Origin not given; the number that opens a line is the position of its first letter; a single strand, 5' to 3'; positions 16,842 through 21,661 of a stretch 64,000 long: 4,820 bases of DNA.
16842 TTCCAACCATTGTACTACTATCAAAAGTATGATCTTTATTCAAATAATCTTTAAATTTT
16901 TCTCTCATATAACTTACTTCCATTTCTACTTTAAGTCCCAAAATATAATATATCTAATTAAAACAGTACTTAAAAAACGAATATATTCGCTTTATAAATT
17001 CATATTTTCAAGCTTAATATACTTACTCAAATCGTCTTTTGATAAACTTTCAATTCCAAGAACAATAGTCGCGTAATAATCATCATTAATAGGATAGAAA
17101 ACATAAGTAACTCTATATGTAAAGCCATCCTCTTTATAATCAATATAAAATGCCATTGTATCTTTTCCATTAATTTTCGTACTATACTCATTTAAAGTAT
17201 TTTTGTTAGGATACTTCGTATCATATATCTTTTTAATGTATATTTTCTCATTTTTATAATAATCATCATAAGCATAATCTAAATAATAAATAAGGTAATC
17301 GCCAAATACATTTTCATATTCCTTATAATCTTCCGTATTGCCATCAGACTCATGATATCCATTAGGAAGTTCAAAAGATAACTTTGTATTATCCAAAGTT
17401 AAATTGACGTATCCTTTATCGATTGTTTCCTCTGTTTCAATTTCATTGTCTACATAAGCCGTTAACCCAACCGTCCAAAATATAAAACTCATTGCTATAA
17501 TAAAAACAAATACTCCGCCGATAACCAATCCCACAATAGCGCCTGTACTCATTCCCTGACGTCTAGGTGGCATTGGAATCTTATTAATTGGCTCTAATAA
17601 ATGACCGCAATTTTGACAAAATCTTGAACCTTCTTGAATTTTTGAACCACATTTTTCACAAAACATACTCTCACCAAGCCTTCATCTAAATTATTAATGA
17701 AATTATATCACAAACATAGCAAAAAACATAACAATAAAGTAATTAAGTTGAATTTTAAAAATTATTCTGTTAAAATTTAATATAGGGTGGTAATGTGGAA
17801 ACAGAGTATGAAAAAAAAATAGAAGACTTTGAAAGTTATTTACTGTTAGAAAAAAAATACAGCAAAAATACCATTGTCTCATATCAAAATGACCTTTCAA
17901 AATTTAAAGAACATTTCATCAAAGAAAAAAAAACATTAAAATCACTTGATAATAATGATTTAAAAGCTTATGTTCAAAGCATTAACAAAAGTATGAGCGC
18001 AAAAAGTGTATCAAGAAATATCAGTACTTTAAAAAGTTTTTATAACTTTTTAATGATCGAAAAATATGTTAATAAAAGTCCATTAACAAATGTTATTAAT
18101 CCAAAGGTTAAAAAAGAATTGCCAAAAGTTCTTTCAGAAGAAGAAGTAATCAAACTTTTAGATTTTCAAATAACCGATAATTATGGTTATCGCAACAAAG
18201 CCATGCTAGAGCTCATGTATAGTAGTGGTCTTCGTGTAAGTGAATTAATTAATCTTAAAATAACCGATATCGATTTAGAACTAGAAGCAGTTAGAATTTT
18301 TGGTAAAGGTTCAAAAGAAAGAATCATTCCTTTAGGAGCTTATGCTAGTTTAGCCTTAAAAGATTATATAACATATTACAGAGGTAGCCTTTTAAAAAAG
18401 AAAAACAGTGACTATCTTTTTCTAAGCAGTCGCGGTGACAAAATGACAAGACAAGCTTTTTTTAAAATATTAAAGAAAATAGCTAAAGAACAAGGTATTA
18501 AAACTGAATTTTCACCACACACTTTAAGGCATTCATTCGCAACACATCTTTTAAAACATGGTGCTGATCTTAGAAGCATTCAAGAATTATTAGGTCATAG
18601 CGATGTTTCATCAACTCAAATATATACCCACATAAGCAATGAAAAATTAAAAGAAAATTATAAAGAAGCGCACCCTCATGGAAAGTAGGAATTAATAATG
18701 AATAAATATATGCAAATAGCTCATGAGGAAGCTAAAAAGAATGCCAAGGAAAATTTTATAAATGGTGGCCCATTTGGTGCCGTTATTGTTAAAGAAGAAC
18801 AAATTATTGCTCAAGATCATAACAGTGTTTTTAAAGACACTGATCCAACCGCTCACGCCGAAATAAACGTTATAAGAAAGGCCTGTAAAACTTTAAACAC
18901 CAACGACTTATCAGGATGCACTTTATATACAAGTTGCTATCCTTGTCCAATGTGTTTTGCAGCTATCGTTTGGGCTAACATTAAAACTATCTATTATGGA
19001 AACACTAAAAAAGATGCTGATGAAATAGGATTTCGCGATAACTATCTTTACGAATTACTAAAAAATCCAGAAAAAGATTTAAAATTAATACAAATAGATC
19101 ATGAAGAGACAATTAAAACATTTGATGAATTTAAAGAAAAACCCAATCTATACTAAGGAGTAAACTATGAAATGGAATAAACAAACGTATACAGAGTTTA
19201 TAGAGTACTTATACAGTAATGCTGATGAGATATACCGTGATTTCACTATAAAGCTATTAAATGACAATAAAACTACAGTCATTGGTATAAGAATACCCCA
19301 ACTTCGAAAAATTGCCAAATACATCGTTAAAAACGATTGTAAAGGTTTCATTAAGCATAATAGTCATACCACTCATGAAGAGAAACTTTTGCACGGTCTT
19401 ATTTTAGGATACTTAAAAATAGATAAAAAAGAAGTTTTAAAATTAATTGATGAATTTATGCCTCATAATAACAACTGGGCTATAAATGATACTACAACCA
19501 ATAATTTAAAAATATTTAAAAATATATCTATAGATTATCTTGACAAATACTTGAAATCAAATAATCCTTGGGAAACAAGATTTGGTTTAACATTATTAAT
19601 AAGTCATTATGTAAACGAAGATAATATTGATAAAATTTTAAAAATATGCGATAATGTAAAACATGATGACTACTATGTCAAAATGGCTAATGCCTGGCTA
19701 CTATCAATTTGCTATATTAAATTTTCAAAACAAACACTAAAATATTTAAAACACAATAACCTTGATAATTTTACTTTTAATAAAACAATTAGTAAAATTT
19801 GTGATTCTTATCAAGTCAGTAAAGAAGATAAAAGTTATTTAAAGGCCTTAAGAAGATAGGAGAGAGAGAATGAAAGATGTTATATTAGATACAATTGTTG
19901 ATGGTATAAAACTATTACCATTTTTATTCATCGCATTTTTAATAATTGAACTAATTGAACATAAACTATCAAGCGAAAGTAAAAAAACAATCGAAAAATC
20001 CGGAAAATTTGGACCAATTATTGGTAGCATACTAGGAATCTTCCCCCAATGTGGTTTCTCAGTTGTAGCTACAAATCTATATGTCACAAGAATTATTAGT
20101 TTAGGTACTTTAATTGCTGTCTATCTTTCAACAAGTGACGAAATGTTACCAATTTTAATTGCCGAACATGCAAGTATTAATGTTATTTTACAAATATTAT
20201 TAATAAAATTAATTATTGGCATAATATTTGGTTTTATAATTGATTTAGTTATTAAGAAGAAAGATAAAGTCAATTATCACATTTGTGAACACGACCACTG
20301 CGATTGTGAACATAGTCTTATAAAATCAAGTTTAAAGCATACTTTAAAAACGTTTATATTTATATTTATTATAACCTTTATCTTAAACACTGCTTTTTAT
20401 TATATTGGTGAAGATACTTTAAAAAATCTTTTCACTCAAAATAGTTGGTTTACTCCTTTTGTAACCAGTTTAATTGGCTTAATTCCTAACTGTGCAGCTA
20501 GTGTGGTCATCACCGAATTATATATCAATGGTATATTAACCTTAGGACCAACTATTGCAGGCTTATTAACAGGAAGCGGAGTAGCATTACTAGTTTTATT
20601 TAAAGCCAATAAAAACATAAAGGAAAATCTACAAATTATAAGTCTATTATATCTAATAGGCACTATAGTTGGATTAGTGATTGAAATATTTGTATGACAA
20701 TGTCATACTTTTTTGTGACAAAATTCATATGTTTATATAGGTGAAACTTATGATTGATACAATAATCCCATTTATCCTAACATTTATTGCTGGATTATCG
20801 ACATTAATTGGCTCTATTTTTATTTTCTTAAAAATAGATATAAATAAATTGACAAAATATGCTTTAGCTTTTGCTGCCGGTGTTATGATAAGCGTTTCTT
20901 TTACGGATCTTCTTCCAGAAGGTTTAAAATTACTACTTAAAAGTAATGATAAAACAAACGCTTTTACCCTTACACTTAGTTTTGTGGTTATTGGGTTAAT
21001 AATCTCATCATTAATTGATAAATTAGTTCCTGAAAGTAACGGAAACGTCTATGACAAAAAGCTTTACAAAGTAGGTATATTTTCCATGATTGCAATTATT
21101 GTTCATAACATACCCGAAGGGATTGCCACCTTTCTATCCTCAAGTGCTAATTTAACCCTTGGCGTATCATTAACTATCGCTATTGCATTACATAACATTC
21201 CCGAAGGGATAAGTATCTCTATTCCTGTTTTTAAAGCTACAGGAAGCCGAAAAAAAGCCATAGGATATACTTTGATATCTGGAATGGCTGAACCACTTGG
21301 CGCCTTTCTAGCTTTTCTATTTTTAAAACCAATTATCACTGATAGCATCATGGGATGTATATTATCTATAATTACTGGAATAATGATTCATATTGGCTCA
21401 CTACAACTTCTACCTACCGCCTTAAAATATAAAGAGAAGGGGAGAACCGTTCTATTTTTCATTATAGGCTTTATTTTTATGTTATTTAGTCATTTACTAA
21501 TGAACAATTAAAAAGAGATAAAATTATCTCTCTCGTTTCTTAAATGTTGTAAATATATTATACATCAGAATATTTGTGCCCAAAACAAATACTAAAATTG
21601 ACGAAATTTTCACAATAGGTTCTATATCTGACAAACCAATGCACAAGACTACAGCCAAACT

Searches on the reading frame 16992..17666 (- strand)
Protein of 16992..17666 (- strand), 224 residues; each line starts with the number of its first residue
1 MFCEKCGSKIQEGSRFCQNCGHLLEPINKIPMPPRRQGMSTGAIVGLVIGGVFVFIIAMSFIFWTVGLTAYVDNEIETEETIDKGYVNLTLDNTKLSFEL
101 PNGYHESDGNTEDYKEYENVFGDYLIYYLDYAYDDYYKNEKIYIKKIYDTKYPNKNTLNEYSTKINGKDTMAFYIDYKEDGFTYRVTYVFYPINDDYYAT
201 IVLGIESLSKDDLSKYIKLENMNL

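Call 48: search_protein_families(library=pfam, proteins=[window:16992-17666:-], max_evalue=0.001)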
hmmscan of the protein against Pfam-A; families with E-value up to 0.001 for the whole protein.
window:16992-17666:- (224 aa): 3 families
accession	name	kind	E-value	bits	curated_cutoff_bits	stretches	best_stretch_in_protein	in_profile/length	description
PF13240.11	Zn_Ribbon_1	-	7e-08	32.5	25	1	2-22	1-21/23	zinc-ribbon domain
PF12773.13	DZR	-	5.6e-05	23.7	27.3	1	3-25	1-23/45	Double zinc ribbon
PF13248.11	Zn_ribbon_3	-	5.7e-05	22.9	27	1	3-24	5-26/26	zinc-ribbon domain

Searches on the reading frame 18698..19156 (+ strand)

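Call 48: search_protein_families(library=pfam, proteins=[window:18698-19156:+], max_evalue=0.001)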
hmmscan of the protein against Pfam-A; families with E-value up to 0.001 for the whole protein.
window:18698-19156:+ (152 aa): 8 families
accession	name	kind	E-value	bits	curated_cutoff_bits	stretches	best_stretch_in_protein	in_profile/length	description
PF00383.29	dCMP_cyt_deam_1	-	3.3e-27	94.8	25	1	3-101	6-101/102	Cytidine and deoxycytidylate deaminase zinc-binding region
PF14437.12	MafB19-deam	-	3.5e-23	82.5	27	1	3-108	5-107/142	MafB19-like deaminase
PF18750.7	SNAD4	-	1e-06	29.3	27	1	41-91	21-72/130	Secreted Novel AID/APOBEC-like Deaminase 4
PF18772.7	APOBEC2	-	1.2e-05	25.9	26.8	1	33-91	30-90/175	APOBEC2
PF18778.7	NAD1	-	0.00017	22.2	27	1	41-91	39-91/175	Novel AID APOBEC clade 1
PF08210.17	APOBEC_N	-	0.00018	22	25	1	33-91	27-86/170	APOBEC-like N-terminal domain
PF14439.12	Bd3614-deam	-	0.00028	21.3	38.5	1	49-95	32-79/113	Bd3614-like deaminase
PF18782.7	NAD2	-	0.00083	20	27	0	33-90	35-94/179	Novel AID APOBEC clade 2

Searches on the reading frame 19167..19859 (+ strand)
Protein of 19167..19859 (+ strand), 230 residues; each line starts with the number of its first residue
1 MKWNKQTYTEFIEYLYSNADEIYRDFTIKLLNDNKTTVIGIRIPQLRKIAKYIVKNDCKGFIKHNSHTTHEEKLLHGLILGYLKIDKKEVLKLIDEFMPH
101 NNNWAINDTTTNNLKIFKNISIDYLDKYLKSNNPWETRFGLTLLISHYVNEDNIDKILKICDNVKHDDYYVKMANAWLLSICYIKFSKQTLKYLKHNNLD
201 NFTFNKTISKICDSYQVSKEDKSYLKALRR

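Call 48: search_protein_families(library=pfam, proteins=[window:19167-19859:+], max_evalue=0.001)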
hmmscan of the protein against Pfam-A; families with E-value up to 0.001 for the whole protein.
window:19167-19859:+ (230 aa): 1 family
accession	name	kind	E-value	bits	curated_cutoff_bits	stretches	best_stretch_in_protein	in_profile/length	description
PF08713.17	DNA_alkylation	-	5.7e-17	62.6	21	1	32-203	22-205/213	DNA alkylation repair enzyme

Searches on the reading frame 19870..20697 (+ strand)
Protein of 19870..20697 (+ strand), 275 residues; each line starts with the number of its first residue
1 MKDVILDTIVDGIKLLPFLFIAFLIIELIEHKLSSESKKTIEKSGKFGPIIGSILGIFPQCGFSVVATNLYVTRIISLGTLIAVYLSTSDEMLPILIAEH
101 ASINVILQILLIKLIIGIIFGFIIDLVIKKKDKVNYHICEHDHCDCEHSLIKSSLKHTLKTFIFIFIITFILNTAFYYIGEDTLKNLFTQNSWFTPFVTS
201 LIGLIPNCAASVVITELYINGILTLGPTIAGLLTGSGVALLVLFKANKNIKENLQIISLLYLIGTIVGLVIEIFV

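Call 11: search_protein_families(library=pfam, proteins=[window:19870-20697:+], max_evalue=0.001)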
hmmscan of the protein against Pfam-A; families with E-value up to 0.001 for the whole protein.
window:19870-20697:+ (275 aa): 2 families
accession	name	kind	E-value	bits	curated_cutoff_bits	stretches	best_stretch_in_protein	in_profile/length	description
PF11449.14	ArsP_2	-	1.1e-26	94.3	32.5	2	3-169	4-173/359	Putative, 10TM heavy-metal exporter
PF03773.19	ArsP_1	-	2.1e-07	30.9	32.3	1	11-271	12-292/294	Predicted permease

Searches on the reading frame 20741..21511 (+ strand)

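Call 11: search_protein_families(library=pfam, proteins=[window:20741-21511:+], max_evalue=0.001)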
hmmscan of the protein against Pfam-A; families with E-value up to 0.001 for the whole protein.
window:20741-21511:+ (256 aa): 1 family
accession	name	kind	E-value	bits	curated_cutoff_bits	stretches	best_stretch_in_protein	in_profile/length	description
PF02535.28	Zip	-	1.5e-30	107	35.1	2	110-249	176-321/323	ZIP Zinc transporter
